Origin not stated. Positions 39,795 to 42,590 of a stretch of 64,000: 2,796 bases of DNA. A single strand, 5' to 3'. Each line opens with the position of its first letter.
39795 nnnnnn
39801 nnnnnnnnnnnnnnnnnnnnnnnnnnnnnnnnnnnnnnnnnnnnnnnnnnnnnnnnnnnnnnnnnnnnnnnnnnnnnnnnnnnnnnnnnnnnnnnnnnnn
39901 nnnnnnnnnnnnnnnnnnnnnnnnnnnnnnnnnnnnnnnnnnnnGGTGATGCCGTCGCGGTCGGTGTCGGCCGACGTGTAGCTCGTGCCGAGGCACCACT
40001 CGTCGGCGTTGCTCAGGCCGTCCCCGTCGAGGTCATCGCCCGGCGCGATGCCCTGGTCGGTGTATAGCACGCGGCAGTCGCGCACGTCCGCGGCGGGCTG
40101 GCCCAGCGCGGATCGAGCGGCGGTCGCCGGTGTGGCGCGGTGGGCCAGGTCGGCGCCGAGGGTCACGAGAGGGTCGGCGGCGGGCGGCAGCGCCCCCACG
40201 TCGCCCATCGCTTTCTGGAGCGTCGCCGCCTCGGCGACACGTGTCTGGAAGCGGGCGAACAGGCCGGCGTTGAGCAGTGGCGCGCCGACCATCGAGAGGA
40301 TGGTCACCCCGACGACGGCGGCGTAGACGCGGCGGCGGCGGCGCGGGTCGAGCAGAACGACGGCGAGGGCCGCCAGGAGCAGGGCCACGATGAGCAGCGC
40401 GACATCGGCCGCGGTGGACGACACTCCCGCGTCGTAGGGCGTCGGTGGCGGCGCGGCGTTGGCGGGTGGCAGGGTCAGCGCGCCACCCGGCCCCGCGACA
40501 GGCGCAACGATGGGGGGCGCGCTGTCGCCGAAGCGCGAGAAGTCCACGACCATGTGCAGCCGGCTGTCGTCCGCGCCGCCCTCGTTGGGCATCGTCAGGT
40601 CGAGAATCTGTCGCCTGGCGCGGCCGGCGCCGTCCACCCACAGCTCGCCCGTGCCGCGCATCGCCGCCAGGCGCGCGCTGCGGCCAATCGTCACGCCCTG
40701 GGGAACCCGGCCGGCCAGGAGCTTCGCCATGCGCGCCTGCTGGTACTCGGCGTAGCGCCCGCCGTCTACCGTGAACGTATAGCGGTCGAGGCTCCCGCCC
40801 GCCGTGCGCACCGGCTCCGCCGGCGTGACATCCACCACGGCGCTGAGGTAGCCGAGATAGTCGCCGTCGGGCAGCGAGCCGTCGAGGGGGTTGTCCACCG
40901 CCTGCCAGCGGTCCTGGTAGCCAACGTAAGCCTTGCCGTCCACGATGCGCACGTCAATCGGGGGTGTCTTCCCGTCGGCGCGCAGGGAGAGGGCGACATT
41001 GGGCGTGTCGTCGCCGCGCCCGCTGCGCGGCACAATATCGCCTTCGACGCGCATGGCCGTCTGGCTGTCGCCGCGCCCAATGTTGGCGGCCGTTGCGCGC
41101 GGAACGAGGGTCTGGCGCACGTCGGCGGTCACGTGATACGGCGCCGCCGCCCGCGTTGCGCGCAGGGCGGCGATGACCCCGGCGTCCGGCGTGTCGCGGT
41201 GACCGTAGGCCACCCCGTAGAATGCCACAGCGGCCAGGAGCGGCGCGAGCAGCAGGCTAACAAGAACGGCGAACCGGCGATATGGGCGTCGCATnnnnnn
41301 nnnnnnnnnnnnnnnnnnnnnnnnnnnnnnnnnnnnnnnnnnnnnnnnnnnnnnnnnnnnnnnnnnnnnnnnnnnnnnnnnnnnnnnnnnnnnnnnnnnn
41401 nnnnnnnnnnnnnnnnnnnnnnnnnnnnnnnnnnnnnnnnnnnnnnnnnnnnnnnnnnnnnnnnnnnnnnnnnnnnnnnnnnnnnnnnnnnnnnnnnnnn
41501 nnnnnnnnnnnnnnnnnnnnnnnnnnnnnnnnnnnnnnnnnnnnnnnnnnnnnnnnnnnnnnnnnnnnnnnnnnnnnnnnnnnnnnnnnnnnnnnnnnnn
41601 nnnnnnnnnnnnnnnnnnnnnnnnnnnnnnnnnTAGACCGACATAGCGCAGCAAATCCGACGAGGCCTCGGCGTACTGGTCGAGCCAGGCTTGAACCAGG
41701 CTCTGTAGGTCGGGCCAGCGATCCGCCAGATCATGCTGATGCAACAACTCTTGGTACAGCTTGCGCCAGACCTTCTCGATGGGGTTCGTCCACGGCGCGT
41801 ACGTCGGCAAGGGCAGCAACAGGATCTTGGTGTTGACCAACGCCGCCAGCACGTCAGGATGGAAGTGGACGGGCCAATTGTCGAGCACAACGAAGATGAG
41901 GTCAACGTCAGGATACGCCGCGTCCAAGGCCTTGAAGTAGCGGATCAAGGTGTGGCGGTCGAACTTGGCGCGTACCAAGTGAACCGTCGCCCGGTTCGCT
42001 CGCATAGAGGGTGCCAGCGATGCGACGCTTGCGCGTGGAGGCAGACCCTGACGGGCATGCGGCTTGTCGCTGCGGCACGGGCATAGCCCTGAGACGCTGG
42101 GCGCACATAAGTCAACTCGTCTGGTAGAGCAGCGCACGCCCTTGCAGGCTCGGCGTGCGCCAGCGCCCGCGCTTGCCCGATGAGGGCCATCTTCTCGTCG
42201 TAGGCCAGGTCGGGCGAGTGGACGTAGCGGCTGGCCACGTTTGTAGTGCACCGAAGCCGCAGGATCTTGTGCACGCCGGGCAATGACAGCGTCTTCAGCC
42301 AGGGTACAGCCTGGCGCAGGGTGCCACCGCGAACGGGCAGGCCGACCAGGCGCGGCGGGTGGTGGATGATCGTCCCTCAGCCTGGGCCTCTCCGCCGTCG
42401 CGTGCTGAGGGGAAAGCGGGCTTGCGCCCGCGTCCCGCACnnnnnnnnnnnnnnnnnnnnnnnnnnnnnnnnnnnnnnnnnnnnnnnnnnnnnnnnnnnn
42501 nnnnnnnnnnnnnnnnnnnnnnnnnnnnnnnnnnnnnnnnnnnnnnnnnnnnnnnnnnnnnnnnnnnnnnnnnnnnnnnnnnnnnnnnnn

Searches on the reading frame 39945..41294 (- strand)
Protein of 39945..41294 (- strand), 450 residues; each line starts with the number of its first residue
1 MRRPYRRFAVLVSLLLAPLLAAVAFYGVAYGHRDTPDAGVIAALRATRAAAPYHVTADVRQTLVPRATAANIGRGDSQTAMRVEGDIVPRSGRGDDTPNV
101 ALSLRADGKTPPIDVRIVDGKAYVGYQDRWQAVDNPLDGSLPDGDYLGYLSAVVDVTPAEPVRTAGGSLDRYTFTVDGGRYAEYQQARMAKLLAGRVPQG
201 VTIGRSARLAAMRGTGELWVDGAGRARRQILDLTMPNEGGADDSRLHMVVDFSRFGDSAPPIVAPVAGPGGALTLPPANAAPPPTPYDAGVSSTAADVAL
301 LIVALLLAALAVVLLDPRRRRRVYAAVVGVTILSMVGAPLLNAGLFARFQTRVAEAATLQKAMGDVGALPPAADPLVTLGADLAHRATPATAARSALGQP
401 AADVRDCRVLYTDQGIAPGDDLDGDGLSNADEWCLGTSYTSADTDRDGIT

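Call 38: find_homologous_proteins(query=window:39945-41294:-, max_evalue=1e-10)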
Query window:39945-41294:- (450 aa): 3 proteins with E <= 1e-10 among 8000 candidates.
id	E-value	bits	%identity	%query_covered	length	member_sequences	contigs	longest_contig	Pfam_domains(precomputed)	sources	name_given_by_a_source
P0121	1.0e-90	323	40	99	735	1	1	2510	-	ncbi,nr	ncbi:MAG: hypothetical protein GY753_18440, partial [Gammaproteobacteria bacterium]|nr:hypothetical 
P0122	1.9e-63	233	45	57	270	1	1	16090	-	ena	-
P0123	3.4e-32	130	32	71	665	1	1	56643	PF25900.1,PF18884.6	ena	-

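Call 56: find_encoding_contigs(protein=P0123, flank=10000, max_places=2)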
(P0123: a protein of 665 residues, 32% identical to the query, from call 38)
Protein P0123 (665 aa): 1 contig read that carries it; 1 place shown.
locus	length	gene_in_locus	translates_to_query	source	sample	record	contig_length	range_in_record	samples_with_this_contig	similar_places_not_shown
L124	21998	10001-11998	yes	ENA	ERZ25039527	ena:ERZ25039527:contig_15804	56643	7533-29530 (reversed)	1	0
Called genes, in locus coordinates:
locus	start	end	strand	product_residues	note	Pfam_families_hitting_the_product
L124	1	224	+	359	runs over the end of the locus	PF08448:PAS_4 (weak), PF13188:PAS_8 (faint), PF13426:PAS_9, PF07730:HisKA_3, PF02518:HATPase_c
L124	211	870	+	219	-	PF00072:Response_reg, PF00196:GerE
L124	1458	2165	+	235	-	-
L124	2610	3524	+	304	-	PF22693:MACPF_1, PF01823:MACPF (faint)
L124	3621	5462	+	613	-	-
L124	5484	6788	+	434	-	-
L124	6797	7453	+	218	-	PF00194:Carb_anhydrase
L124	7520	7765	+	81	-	-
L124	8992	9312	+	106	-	PF08734:GYD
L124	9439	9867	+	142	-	PF10604:Polyketide_cyc2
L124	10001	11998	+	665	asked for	PF25900:PAPPA, PF18884:TSP3_bac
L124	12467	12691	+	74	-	-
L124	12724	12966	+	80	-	-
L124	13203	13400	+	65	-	-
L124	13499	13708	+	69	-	-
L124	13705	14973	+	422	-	-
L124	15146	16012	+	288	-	PF18884:TSP3_bac (weak)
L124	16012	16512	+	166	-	-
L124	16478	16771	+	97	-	-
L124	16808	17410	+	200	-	-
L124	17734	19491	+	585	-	PF13385:Laminin_G_3, PF02210:Laminin_G_2 (faint)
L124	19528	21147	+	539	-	-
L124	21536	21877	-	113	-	-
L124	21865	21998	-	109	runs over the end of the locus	-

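Call 57: find_encoding_contigs(protein=P0122, flank=10000, max_places=2)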
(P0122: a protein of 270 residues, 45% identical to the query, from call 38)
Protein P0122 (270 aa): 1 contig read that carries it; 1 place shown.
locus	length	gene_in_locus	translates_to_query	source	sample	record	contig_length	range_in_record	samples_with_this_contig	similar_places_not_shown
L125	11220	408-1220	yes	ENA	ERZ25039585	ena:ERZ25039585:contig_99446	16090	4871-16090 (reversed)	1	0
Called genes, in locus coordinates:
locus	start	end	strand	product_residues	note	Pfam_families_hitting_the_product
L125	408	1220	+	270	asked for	-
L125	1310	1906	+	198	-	-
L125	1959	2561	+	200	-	PF08327:AHSA1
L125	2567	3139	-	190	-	PF00834:Ribul_P_3_epim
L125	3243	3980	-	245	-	PF01182:Glucosamine_iso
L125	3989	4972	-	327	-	PF02685:Glucokinase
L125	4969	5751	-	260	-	PF02781:G6PD_C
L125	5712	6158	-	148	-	PF00479:G6PD_N, PF02781:G6PD_C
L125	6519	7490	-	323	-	PF03446:NAD_binding_2, PF00393:6PGD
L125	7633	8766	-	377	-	PF00923:TAL_FSA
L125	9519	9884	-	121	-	PF02779:Transket_pyr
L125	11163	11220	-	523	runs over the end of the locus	-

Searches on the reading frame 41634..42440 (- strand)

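Call 74: search_protein_families(library=ncbifam, proteins=[window:41634-42440:-], max_evalue=0.01)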
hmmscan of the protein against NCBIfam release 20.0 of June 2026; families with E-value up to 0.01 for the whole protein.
window:41634-42440:- (269 aa): 1 family
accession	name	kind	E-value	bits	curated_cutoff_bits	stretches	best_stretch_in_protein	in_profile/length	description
NF033545.0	transpos_IS630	equivalog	1.3e-19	70.8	100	1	148-256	192-298/299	IS630 family transposase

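Call 75: search_protein_families(library=pfam, proteins=[window:41634-42440:-], max_evalue=0.01)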
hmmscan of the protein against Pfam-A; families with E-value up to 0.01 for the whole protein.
window:41634-42440:- (269 aa): 1 family
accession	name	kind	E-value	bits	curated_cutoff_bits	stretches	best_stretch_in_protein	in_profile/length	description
PF13358.12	DDE_3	-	1.7e-13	51.1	28.6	1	145-238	44-139/146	DDE superfamily endonuclease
